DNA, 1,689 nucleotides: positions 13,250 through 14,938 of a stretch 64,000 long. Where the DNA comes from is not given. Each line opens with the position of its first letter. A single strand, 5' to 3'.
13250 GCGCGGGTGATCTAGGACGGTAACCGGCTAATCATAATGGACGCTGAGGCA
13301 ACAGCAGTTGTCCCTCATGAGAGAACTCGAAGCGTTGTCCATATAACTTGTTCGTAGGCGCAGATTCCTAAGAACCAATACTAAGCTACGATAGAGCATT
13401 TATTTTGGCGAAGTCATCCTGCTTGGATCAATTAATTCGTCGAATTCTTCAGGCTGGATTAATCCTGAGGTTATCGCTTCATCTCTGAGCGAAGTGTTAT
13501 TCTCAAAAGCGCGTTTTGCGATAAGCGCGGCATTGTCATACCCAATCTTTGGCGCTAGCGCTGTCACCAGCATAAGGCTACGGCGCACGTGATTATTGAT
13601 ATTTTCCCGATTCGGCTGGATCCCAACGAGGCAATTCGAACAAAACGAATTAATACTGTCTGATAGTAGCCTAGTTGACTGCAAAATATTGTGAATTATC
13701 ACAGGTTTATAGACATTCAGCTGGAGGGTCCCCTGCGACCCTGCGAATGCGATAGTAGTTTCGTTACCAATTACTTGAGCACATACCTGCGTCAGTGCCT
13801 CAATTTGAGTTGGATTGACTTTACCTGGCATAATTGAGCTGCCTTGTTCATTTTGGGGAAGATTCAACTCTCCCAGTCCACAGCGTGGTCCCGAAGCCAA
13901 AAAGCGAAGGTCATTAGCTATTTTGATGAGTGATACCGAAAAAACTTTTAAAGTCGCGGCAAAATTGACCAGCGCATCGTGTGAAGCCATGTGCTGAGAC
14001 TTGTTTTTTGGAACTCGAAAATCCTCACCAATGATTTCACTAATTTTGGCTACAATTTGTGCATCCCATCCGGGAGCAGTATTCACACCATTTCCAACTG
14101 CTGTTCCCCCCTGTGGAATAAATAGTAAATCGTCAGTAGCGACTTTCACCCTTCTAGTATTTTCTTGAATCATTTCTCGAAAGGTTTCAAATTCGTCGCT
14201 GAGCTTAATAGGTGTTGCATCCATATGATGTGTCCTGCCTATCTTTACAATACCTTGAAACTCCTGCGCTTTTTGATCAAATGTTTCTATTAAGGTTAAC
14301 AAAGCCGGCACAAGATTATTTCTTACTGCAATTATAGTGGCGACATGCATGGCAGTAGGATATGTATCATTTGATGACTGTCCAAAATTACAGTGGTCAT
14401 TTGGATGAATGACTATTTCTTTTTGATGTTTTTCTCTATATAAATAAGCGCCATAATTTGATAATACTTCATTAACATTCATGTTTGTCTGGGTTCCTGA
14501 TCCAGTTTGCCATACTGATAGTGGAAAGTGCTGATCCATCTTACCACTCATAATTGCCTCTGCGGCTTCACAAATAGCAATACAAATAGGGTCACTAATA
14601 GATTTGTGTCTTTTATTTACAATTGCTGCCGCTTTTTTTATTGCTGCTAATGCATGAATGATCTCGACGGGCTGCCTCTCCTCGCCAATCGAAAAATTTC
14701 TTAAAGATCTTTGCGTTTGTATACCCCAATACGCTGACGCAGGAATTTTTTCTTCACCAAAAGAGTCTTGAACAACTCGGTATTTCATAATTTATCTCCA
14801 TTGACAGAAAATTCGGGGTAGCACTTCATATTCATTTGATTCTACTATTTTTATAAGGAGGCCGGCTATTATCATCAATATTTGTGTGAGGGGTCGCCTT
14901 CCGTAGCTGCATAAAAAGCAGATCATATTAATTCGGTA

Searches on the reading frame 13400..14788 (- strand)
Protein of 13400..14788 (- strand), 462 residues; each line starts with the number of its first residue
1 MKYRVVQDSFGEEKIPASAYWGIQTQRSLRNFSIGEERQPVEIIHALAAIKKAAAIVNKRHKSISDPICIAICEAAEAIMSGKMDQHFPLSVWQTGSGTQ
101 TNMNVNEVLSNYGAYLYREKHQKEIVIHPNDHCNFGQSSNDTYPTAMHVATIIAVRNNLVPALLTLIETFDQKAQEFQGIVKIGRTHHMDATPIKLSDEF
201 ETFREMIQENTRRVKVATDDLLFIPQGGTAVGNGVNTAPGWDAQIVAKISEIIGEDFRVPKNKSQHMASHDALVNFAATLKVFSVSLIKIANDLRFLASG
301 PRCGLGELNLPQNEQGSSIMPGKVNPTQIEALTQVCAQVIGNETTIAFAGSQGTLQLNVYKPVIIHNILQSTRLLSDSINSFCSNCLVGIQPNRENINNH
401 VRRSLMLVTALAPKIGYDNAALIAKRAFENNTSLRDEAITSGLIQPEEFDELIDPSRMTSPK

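Call 67: search_protein_families(library=pfam, proteins=[window:13400-14788:-], max_evalue=0.00001)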
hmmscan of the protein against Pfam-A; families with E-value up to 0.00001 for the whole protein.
window:13400-14788:- (462 aa): 2 families
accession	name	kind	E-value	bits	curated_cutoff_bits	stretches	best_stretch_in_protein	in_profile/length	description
PF00206.25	Lyase_1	-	4.3e-99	332.3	27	1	12-341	2-312/312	Lyase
PF10415.14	FumaraseC_C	-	7.1e-21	74.8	32.5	1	407-459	1-53/54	Fumarase C C-terminus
